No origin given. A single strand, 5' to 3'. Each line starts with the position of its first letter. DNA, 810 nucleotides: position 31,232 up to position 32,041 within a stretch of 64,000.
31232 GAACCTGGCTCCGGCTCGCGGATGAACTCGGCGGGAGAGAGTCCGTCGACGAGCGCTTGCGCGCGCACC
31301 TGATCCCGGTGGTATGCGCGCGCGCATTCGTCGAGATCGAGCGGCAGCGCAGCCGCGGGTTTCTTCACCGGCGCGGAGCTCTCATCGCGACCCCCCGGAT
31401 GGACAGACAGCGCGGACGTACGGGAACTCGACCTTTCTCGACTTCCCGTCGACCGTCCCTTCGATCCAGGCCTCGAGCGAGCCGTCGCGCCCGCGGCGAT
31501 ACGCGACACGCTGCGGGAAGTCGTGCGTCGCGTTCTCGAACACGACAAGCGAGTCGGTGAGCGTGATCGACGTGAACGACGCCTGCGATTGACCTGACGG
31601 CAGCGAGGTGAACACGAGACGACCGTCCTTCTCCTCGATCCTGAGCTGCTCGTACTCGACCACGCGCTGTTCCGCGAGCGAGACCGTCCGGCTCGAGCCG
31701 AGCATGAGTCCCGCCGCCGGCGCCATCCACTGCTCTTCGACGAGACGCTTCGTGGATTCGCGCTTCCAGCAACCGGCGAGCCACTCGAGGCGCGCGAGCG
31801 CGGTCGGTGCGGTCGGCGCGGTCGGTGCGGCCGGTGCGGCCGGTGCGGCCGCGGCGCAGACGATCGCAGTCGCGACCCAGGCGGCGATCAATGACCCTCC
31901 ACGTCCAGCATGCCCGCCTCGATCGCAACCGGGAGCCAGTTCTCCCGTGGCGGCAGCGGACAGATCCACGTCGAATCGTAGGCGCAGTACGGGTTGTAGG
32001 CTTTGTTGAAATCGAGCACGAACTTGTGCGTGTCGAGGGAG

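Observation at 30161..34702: Six translationally coupled genes: NfeD-SPFH-DUF1684-NTF2-like-DinB-DUF1572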

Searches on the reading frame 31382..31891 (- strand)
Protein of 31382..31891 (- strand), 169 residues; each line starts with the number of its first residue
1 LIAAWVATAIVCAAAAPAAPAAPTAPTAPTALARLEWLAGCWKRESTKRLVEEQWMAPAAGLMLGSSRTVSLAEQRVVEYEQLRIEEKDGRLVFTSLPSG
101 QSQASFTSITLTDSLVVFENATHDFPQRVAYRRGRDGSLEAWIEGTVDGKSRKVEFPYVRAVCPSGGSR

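Call 4: search_protein_families(library=pfam, proteins=[window:31382-31891:-], max_evalue=0.01)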
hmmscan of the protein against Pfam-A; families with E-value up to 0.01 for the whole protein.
window:31382-31891:- (169 aa): 1 family
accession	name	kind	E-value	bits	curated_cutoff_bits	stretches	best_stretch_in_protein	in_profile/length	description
PF19780.4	DUF6265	-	6e-25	88.4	23.8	1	36-144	1-115/116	Domain of unknown function (DUF6265)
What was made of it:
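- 31382..31891 (-): DUF6265 (169 aa), probably exported: a nitrobindin/calycin-like 10-strand beta-barrel. TTG start overlaps the DUF1684 stop (TTGA) and is preceded by GGAGG. Pfam DUF6265 at 6e-25 (call 4).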

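Call 25: search_solved_structures(query=window:31382-31891:-, max_evalue=1)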
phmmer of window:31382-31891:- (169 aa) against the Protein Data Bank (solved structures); distinct sequences matched with E-value up to 1: 3.
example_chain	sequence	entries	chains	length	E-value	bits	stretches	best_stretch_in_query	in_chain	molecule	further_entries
1mw4_A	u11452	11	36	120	0.15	15.2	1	20-107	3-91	Growth factor receptor-bound protein 7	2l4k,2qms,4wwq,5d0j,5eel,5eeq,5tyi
3pqz_A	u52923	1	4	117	0.57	13.3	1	31-107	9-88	Growth factor receptor-bound protein 7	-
4x6s_A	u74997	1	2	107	0.88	12.7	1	37-107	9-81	Growth factor receptor-bound protein 7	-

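Call 35: find_homologous_proteins(query=window:31382-31891:-, max_evalue=0.001)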
Query window:31382-31891:- (169 aa): 603 proteins with E <= 0.001 among 6879 candidates; the best 120 are listed.
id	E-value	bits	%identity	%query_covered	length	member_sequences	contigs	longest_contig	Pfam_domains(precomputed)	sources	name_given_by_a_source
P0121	3.6e-105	367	100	100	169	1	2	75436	PF19780.6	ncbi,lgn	ncbi:MAG: DUF6265 family protein [Candidatus Eiseniibacteriota bacterium]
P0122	7.8e-63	229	67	95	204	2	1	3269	PF19780.6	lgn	-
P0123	1.6e-58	215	89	67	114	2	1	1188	PF19780.6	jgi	jgi:hypothetical protein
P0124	3.9e-55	204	63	79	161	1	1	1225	PF19780.6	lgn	-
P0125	6.0e-53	197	63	80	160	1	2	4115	PF19780.6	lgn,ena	-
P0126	7.5e-53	197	62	87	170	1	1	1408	PF19780.6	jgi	jgi:hypothetical protein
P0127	8.6e-53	196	56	98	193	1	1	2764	PF19780.6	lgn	-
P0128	2.8e-51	192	60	82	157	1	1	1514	PF19780.6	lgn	-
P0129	1.2e-50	190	57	78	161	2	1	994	PF19780.6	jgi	-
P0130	2.0e-50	189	62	83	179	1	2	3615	PF19780.6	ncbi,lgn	-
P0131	6.2e-50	187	59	81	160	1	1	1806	PF19780.6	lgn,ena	-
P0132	6.5e-50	187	61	84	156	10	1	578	PF19780.6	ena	-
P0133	6.8e-50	187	60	81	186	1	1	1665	PF19780.6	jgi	jgi:hypothetical protein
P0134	1.3e-49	186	60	82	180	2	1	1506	PF19780.6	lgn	-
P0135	2.9e-49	185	59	79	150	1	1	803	PF19780.6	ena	-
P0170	2.0e-42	163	56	84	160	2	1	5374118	PF19780.6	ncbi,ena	-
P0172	4.3e-42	162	60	82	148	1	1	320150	PF19780.6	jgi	jgi:uncharacterized protein DUF6265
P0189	4.5e-40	155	55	78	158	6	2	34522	PF19780.6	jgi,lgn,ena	-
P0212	8.7e-39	151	53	76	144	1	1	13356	PF19780.6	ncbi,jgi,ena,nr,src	ncbi:MAG TPA: DUF6265 family protein [Vicinamibacterales bacterium]|nr:DUF6265 family protein [Vicin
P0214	1.0e-38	151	52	86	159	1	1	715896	PF19780.6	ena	-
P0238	6.7e-38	148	53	80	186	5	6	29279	PF19780.6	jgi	jgi:hypothetical protein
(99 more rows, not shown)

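Call 36: find_encoding_contigs(protein=P0170, flank=6000, max_places=2)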
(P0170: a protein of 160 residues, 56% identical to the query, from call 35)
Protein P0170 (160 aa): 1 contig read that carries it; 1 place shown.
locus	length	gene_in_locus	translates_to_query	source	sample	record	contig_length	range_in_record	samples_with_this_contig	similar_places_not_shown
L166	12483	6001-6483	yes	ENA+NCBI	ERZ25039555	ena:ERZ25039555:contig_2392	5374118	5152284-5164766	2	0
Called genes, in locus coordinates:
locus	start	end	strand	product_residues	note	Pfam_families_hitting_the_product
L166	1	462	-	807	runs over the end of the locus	PF00069:Pkinase, PF07714:PK_Tyr_Ser-Thr, PF03109:ABC1, PF13424:TPR_12 (faint), PF07719:TPR_2 (faint), PF00515:TPR_1 (faint), PF13181:TPR_8 (faint), PF13374:TPR_10 (faint)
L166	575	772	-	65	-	-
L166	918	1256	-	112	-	-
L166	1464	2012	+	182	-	PF04978:MST (weak), PF12867:DinB_2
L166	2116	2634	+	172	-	PF12867:DinB_2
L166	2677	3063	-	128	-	PF04237:YjbR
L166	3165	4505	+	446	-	PF01425:Amidase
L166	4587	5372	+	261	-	PF13483:Lactamase_B_3, PF12706:Lactamase_B_2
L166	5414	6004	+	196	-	-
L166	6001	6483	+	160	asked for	PF19780:DUF6265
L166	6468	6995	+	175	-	PF18899:DUF5655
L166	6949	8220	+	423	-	PF00083:Sugar_tr, PF07690:MFS_1, PF00083:Sugar_tr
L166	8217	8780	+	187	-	PF06271:RDD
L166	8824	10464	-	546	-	PF13537:GATase_7, PF00733:Asn_synthase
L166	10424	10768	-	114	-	-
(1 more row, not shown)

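Call 37: find_encoding_contigs(protein=P0172, flank=6000, max_places=2)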
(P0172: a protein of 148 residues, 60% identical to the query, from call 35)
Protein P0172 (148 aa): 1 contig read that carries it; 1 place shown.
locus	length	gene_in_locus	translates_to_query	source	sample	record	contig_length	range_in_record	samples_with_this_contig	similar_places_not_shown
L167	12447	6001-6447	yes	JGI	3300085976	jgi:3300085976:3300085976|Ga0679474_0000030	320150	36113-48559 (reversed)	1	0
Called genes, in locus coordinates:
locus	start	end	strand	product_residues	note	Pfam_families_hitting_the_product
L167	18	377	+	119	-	-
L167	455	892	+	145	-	PF00383:dCMP_cyt_deam_1, PF14437:MafB19-deam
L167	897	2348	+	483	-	PF00743:FMO-like, PF01266:DAO (faint), PF07992:Pyr_redox_2, PF13450:NAD_binding_8, PF13738:Pyr_redox_3, PF13434:Lys_Orn_oxgnase (weak)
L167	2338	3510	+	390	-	PF00135:COesterase, PF07859:Abhydrolase_3, PF20434:BD-FAE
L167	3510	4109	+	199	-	PF04191:PEMT, PF04140:ICMT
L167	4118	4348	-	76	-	-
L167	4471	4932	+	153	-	PF18899:DUF5655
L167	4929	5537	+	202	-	PF08002:DUF1697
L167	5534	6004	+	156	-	PF05163:DinB (weak), PF12867:DinB_2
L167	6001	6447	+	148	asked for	PF19780:DUF6265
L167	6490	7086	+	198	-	PF01965:DJ-1_PfpI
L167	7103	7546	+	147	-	PF07978:NIPSNAP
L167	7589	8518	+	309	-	PF07920:DUF1684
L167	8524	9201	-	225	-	-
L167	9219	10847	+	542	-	PF07687:M20_dimer (faint)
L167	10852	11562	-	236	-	PF13248:Zn_ribbon_3 (faint), PF12773:DZR (weak), PF13453:Zn_ribbon_TFIIB (faint)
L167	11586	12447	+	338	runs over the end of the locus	PF13421:Band_7_1, PF01145:Band_7, PF12728:HTH_17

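Call 38: find_encoding_contigs(protein=P0214, flank=6000, max_places=2)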
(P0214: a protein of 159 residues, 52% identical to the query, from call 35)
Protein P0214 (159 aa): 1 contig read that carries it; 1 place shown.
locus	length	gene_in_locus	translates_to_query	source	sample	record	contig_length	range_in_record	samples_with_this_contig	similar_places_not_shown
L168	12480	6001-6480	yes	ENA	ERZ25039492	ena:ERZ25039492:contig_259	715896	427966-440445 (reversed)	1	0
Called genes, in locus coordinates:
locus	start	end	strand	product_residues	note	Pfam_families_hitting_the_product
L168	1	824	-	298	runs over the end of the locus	PF00211:Guanylate_cyc, PF16697:Yop-YscD_cpl (weak), PF00498:FHA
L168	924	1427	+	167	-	-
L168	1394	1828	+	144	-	PF00805:Pentapeptide, PF13576:Pentapeptide_3 (faint), PF13599:Pentapeptide_4 (faint), PF00805:Pentapeptide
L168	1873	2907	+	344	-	PF00753:Lactamase_B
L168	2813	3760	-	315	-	PF13924:Lipocalin_5 (weak)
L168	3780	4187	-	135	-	PF00072:Response_reg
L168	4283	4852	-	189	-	PF13505:OMP_b-brl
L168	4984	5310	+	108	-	PF03551:PadR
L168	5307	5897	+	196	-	-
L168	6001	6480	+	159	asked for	PF19780:DUF6265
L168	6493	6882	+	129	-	PF00903:Glyoxalase, PF13669:Glyoxalase_4, PF18029:Glyoxalase_6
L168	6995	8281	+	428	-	PF00144:Beta-lactamase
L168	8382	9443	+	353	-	-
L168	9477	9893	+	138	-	PF19649:DUF6152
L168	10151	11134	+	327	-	PF01070:FMN_dh, PF00478:IMPDH (weak)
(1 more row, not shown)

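Call 40: find_encoding_contigs(protein=P0189, flank=6000, max_places=2)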
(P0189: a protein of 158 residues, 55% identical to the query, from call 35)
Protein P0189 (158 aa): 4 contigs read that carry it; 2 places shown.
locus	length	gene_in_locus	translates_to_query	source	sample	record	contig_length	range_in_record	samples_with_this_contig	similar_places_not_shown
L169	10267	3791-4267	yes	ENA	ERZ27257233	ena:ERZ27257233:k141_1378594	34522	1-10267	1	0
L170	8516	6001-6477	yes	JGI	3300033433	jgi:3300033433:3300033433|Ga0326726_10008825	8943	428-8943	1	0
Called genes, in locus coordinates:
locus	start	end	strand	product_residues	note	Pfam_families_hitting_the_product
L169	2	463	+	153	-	?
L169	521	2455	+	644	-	PF00753:Lactamase_B, PF19583:ODP (faint), PF12706:Lactamase_B_2 (faint), PF23023:Anti-Pycsar_Apyc1 (faint), PF00753:Lactamase_B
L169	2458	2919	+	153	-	PF12867:DinB_2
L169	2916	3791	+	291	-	-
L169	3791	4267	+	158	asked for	PF19780:DUF6265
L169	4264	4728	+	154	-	PF01980:TrmO_N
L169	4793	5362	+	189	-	PF05163:DinB, PF12867:DinB_2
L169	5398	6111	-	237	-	PF13248:Zn_ribbon_3 (faint), PF12773:DZR, PF13453:Zn_ribbon_TFIIB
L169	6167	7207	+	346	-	PF13421:Band_7_1, PF01145:Band_7, PF12728:HTH_17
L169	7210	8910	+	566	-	PF01979:Amidohydro_1 (faint), PF07969:Amidohydro_3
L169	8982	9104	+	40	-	-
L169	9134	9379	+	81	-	-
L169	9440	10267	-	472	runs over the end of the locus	PF21760:SecD_1st, PF22599:SecDF_P1_head, PF02355:SecD_SecF_C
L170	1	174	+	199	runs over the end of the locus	?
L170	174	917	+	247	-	-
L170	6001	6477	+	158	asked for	PF19780:DUF6265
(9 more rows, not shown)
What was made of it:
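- In an unrelated lineage a DinB_2-DUF6265(-DUF1684) cluster lies 1-5 kb from a different SPFH gene (L167, L169; calls 37, 40).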

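Call 41: find_encoding_contigs(protein=P0238, flank=6000, max_places=3)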
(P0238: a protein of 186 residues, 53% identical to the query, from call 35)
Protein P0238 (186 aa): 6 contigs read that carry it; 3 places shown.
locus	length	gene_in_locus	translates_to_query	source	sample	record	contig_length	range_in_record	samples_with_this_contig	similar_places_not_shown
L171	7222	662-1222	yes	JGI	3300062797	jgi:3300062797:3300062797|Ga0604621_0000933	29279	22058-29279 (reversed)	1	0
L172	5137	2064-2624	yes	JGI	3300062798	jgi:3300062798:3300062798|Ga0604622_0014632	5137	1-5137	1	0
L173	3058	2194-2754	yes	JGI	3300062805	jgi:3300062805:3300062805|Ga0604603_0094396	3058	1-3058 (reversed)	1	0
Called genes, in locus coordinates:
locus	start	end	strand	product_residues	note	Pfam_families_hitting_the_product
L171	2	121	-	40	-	?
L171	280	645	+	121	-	PF00903:Glyoxalase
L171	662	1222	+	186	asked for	PF19780:DUF6265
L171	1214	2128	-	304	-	PF27100:DcsG_N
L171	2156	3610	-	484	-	PF13570:Beta-prop_ACSF4, PF13360:PQQ_2, PF13570:Beta-prop_ACSF4, PF01011:PQQ (weak), PF13360:PQQ_2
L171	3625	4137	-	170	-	PF00186:DHFR_1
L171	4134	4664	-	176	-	PF00856:SET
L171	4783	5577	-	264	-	PF00303:Thymidylat_synt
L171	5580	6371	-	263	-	PF01790:LGT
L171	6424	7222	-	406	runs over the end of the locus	PF17785:PUA_3, PF10672:Methyltrans_SAM, PF03602:Cons_hypoth95, PF05175:MTS (weak), PF13649:Methyltransf_25 (faint)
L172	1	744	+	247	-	?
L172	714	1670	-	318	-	PF00165:HTH_AraC (faint), PF12833:HTH_18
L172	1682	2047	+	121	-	PF00903:Glyoxalase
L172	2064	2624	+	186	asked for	PF19780:DUF6265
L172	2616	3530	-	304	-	PF27100:DcsG_N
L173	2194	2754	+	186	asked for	PF19780:DUF6265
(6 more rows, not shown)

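Call 42: find_encoding_contigs(protein=P0212, flank=6000, max_places=2)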
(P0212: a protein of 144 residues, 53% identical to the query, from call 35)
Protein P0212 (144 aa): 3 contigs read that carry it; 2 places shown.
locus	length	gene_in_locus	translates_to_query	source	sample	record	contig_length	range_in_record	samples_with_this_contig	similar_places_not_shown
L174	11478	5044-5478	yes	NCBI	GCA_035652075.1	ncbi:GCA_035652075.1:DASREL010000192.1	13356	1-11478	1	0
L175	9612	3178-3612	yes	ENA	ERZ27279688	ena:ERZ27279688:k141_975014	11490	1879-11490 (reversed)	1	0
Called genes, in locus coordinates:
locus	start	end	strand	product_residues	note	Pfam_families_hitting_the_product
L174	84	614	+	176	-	PF12867:DinB_2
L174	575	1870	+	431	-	PF07519:Tannase, PF00326:Peptidase_S9 (faint)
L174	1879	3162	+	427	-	PF00144:Beta-lactamase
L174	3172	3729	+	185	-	-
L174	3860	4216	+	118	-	-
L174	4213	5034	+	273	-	PF13489:Methyltransf_23, PF00891:Methyltransf_2 (faint), PF01209:Ubie_methyltran, PF02353:CMAS (weak), PF13847:Methyltransf_31, PF08241:Methyltransf_11, PF08242:Methyltransf_12, PF13649:Methyltransf_25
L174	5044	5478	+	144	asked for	PF19780:DUF6265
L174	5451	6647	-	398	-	PF01266:DAO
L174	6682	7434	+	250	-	PF00106:adh_short, PF13561:adh_short_C2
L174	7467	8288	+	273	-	PF01048:PNP_UDP_1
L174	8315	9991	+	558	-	PF03571:Peptidase_M49 (weak)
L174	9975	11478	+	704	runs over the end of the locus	PF03403:PAF-AH_p_II, PF12740:PETase, PF12146:Hydrolase_4 (faint), PF12740:PETase (weak), PF00753:Lactamase_B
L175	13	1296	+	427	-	PF00144:Beta-lactamase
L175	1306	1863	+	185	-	-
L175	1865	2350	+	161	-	-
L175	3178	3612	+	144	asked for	PF19780:DUF6265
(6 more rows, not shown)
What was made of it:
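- DUF6265 in six other loci has DinB-family genes within 5 kb in 4 of 6, a glyoxalase in 2 of 6 and DJ-1 in one (calls 36-38, 40-42).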

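Call 46: search_protein_families(library=ncbifam, proteins=[window:31382-31891:-], max_evalue=0.001)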
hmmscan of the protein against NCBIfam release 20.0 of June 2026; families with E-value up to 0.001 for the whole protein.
window:31382-31891:- (169 aa): 0 families

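Call 47: search_protein_families(library=padloc, proteins=[window:31382-31891:-], max_evalue=0.001)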
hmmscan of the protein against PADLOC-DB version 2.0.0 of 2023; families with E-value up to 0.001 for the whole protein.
window:31382-31891:- (169 aa): 0 families

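Call 48: predict_structure(alignment_id=A3)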
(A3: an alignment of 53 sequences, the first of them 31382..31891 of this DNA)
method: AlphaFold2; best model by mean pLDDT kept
length: 169 residues; sequences in the alignment: 53
mean_pLDDT: 90.8   pTM: 0.79
mean pLDDT of the five models: 90.8, 90.3, 90.2, 90.1, 89.9
residues with pLDDT >= 90: 130; 70-90: 19; 50-70: 17; < 50: 3
segments of 3 or more residues with pLDDT < 50: none
pLDDT, mean of each block of 10 residues (from residue 1): 56 68 82 96 98 93 97 98 97 98 98 98 97 97 97 98 74
secondary structure, 60 per line:
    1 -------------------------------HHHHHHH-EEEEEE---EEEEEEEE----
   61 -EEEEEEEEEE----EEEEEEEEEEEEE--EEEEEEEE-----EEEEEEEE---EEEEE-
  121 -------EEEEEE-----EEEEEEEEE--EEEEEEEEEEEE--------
elements in order: H32-38 E40-45 E49-56 E62-71 E76-88 E91-98 E104-111 E115-119 E128-133 E139-147 E150-161
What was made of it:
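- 31382..31891 (-): AF2 model with pLDDT 90.8 (call 48).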

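Call 50: fold_search(model_id=the predicted structure, library=pdb)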
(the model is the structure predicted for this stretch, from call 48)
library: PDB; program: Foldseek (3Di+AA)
matches with E <= 10: 1028; with E <= 0.001: 11
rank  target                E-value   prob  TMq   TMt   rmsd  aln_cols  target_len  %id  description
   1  3ia8_A                4.5e-05  1.00  0.62  0.65   5.4       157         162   13  The structure of the C-terminal heme nitrobindin domain of THAP domain-containing protein 4 from Homo sapiens (released 2009-07-28)
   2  3wje_B                9.2e-05  1.00  0.60  0.65   4.6       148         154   11  Crystal structure of mutant nitrobindin M75W/H76L/Q96C/M148L/H158L (NB6) from Arabidopsis thaliana (released 2014-04-02)
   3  4ymy                  1.0e-04  1.00  0.61  0.66   4.7       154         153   11  Crystal structure of mutant nitrobindin M75A/H76L/Q96C/M148L/H158A (NB11) from Arabidopsis thaliana (released 2015-12-30)
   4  3wjg                  1.3e-04  1.00  0.60  0.65   4.2       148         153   11  Crystal structure of mutant nitrobindin M75L/H76L/Q96C/M148W/H158L (NB10) from Arabidopsis thaliana (released 2014-04-02)
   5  7bbm                  1.5e-04  1.00  0.58  0.64   4.8       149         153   11  Mutant nitrobindin M75L/H76L/Q96C/M148L (NB4H) from Arabidopsis thaliana with cofactor MnPPIX (released 2021-05-26)
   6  2a13                  1.5e-04  1.00  0.60  0.65   5.0       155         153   11  X-ray structure of protein from Arabidopsis thaliana AT1G79260 (released 2005-07-12)
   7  3wjf_A                1.6e-04  1.00  0.61  0.66   4.9       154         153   12  Crystal structure of mutant nitrobindin M75L/H76L/Q96C/V128W/M148L/H158L (NB9) from Arabidopsis thaliana (released 2014-04-02)
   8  3wjd                  1.8e-04  1.00  0.60  0.65   4.2       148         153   11  Crystal structure of mutant nitrobindin F44W/M75L/H76L/Q96C/M148L/H158L (NB5) from Arabidopsis thaliana (released 2014-04-02)
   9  3wje_A                2.2e-04  1.00  0.61  0.66   5.1       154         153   12  Crystal structure of mutant nitrobindin M75W/H76L/Q96C/M148L/H158L (NB6) from Arabidopsis thaliana (released 2014-04-02)
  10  3wjb_A                4.6e-04  1.00  0.61  0.67   5.0       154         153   12  Crystal structure of mutant nitrobindin M75L/H76L/Q96C/M148L/H158L (NB4) from Arabidopsis thaliana (released 2014-04-09)
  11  2fwv                  9.1e-04  1.00  0.60  0.54   5.2       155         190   15  Crystal Structure of Rv0813 (released 2006-08-03)
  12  2fr2                  6.3e-03  1.00  0.55  0.58   5.5       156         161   13  Crystal Structure of Rv2717c from M. tuberculosis (released 2006-01-31)
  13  7sfn_A                9.0e-03  1.00  0.58  0.65   4.7       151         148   11  Crystal structure of OlmO, a spirocyclase involved in the biosynthesis of oligomycin (released 2022-08-17)
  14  7snt_B                1.0e-02  1.00  0.38  0.45  11.2       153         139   10  2.20A Resolution Structure of NanoLuc Luciferase with Bound Substrate Analog 3-methoxy-furimazine (released 2022-11-16)
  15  5b0u_B                1.2e-02  1.00  0.44  0.44   8.1       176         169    8  Crystal structure of the mutated 19 kDa protein of Oplophorus luciferase (nanoKAZ) (released 2016-01-13)
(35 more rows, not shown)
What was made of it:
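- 31382..31891 (-): Best PDB matches are 3IA8, 2A13, 2FWV and 2FR2, with TM about 0.6 (call 50).
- On Nitrobindin: TM is 0.60-0.66 to 3IA8, 2A13 and 3WJB, with Foldseek probability 1.00 (call 50).
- Closest known: Nitrobindins. Same: The predicted fold of DUF6265 is a 10-strand beta-barrel with an N-terminal helix; TM is 0.60-0.66 (calls 48, 50).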
